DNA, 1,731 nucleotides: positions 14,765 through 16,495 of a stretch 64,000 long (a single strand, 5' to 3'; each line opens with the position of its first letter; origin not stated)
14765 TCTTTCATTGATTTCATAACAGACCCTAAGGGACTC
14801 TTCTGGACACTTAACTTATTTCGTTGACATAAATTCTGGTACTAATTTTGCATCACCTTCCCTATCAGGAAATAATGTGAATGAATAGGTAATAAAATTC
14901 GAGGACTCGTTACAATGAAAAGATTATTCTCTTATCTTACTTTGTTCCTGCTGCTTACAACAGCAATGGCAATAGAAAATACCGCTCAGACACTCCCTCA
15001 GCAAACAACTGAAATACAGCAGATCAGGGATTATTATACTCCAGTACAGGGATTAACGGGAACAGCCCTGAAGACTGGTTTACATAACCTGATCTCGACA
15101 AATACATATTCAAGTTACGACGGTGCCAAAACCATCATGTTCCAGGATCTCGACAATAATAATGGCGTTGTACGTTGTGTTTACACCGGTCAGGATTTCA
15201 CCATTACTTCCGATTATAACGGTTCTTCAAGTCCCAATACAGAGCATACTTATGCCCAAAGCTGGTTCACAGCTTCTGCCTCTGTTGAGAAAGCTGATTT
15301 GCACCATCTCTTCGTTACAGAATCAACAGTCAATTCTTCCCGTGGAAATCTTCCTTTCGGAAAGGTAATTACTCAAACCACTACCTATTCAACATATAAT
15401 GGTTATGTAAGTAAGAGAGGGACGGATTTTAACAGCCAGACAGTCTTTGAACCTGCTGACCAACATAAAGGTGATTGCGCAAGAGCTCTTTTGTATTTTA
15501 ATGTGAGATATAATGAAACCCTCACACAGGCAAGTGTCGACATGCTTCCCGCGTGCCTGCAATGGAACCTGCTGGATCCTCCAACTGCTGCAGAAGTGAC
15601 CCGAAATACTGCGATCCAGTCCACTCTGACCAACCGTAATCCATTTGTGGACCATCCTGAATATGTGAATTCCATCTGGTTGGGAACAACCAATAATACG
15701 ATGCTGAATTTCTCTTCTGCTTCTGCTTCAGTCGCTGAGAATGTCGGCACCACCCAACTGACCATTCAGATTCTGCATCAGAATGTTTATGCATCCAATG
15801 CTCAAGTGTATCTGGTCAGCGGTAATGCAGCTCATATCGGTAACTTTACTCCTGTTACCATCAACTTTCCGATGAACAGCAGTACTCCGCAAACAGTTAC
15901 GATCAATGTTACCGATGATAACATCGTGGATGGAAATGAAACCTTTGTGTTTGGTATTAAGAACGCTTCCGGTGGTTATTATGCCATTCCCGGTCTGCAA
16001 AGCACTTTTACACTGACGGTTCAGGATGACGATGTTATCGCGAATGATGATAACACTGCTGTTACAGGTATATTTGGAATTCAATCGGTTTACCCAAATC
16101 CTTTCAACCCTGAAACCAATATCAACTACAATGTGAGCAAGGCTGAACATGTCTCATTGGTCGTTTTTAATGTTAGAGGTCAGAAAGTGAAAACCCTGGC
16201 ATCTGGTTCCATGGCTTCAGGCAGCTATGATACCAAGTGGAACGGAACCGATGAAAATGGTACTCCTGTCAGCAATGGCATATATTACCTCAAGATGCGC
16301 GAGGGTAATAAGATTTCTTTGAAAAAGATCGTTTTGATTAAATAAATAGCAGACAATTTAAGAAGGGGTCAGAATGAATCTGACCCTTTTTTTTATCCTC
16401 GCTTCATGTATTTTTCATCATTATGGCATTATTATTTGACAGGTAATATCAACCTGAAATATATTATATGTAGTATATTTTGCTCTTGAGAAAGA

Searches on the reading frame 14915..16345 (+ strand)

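Call 8: search_protein_families(library=pfam, proteins=[window:14915-16345:+], max_evalue=0.001)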
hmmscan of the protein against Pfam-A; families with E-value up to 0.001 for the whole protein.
window:14915-16345:+ (476 aa): 4 families
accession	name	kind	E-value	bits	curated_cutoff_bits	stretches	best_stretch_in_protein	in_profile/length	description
PF04231.19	Endonuclease_1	-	1.1e-39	137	25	1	48-249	1-235/235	Endonuclease I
PF13860.13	FlgD_ig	-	2.7e-12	46.9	27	1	408-463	20-75/79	FlgD Ig-like domain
PF18962.6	Por_Secre_tail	-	1.4e-08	35.3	27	1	392-473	1-74/75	Secretion system C-terminal sorting domain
PF03160.20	Calx-beta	-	9.6e-06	26.1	27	1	260-357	4-103/119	Calx-beta domain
